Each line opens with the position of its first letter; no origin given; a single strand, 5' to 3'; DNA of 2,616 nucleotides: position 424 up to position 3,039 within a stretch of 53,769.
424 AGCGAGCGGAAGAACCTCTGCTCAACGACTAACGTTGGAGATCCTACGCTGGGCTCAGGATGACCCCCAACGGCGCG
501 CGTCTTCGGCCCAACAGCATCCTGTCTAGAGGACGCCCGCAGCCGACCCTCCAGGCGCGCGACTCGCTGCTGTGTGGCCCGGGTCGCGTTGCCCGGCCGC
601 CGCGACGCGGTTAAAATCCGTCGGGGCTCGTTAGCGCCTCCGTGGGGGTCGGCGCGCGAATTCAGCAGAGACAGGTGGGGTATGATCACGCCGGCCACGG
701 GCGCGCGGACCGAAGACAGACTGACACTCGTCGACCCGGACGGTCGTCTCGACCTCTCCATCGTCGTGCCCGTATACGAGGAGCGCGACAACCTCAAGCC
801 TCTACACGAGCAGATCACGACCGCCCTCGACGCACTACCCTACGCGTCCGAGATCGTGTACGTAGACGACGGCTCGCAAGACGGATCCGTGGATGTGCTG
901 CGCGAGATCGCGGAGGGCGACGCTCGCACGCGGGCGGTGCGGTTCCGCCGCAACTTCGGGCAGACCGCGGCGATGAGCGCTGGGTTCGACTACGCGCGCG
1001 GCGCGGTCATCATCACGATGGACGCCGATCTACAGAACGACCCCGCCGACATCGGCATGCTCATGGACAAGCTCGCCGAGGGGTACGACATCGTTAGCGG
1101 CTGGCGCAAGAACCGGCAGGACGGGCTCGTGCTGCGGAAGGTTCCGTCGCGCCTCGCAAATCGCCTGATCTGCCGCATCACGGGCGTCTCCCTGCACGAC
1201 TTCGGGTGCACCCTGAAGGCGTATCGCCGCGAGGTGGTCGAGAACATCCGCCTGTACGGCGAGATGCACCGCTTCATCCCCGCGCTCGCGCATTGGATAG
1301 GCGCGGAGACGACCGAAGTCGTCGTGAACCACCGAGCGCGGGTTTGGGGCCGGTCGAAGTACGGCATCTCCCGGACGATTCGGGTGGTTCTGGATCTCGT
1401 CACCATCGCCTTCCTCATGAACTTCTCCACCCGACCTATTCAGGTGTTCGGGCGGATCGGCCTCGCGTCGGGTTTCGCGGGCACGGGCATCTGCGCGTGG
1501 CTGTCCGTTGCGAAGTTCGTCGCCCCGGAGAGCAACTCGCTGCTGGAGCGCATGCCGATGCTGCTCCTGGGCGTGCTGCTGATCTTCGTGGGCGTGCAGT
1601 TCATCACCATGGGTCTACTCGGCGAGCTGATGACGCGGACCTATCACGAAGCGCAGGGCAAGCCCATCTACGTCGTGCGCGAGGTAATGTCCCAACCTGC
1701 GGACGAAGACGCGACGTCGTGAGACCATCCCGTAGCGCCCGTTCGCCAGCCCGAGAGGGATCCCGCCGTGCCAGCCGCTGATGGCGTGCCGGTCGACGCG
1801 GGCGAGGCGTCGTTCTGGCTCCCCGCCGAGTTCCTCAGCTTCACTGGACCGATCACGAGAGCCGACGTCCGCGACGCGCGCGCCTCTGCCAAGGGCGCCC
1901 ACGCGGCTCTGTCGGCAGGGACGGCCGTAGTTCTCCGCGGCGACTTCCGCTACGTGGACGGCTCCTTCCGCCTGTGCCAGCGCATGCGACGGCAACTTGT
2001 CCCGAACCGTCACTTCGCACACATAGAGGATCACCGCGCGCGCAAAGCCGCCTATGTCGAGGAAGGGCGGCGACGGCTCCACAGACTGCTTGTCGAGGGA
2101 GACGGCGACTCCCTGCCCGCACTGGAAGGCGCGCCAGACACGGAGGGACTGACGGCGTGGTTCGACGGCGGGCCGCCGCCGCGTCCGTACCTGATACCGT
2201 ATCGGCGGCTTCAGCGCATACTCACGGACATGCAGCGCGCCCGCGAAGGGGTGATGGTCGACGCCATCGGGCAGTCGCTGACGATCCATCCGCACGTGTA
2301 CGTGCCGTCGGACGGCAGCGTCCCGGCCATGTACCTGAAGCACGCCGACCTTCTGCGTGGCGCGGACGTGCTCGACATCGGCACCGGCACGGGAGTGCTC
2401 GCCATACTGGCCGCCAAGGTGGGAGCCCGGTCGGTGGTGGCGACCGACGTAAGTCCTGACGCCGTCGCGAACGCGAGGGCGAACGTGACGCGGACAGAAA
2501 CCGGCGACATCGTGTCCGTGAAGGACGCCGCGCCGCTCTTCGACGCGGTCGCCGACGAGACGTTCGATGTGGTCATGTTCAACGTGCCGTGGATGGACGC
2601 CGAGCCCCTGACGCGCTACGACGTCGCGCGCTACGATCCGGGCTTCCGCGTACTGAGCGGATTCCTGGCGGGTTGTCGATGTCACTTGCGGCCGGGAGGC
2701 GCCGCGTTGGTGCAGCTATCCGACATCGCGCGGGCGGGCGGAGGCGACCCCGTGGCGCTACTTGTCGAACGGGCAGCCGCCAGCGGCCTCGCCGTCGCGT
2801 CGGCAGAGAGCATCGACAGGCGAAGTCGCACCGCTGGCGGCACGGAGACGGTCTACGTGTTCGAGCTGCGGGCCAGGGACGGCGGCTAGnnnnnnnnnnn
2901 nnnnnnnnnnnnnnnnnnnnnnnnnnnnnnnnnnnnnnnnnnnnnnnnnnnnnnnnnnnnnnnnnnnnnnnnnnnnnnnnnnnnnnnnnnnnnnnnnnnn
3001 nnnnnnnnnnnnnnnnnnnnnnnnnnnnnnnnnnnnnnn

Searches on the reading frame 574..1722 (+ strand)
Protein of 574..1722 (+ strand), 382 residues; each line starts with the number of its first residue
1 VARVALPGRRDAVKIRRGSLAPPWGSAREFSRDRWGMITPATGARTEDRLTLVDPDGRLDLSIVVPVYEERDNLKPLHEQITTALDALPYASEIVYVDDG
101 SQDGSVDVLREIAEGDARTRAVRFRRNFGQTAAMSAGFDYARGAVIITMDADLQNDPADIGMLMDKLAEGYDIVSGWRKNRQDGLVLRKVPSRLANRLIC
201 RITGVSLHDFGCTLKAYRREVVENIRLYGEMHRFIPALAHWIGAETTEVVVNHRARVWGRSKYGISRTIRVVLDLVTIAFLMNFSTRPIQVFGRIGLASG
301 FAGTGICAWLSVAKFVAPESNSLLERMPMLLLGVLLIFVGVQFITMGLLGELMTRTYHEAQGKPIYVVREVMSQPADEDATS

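Call 41: search_protein_families(library=pfam, proteins=[window:574-1722:+], max_evalue=0.001)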
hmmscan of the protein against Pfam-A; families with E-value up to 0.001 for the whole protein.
window:574-1722:+ (382 aa): 3 families
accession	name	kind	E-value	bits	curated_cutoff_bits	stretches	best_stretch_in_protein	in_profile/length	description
PF00535.33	Glycos_transf_2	-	4.9e-32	111.6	23.3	1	62-225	1-167/168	Glycosyl transferase family 2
PF13641.12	Glyco_tranf_2_3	-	0.00015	22.3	27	1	61-178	3-123/230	Glycosyltransferase like family 2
PF10111.15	Glyco_tranf_2_2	-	0.00029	20.8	27.3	1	62-153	1-92/276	Glycosyltransferase like family 2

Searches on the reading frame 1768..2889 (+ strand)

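Call 41: search_protein_families(library=pfam, proteins=[window:1768-2889:+], max_evalue=0.001)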
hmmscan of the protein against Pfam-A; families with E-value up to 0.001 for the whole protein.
window:1768-2889:+ (373 aa): 11 families
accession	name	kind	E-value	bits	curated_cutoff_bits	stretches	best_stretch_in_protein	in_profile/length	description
PF06325.19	PrmA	-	2.3e-14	54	22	1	197-273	161-234/296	Ribosomal protein L11 methyltransferase (PrmA)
PF13649.12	Methyltransf_25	-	1.8e-10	41.8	27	1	201-272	1-71/97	Methyltransferase domain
PF05175.20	MTS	-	4.6e-10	39.8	23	1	197-279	31-112/170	Methyltransferase small domain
PF08241.18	Methyltransf_11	-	3.1e-08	34.6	21.2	1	202-273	1-68/95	Methyltransferase domain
PF13847.12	Methyltransf_31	-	5.5e-08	33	27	1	198-272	4-81/145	Methyltransferase domain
PF08242.18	Methyltransf_12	-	4.5e-07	31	30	1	202-270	1-70/98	Methyltransferase domain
PF13489.12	Methyltransf_23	-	9.2e-07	29.2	27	1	195-271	20-87/164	Methyltransferase domain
PF01135.25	PCMT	-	4.7e-06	27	20.3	1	181-247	57-125/210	Protein-L-isoaspartate(D-aspartate) O-methyltransferase (PCMT)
PF01728.25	FtsJ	-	5e-06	27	24.1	1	197-273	21-99/181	FtsJ-like methyltransferase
PF03602.21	Cons_hypoth95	-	1.2e-05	25.5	24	1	196-278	40-126/182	Conserved hypothetical protein 95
PF12847.13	Methyltransf_18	-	0.00039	20.9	27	1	197-256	13-74/151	Methyltransferase domain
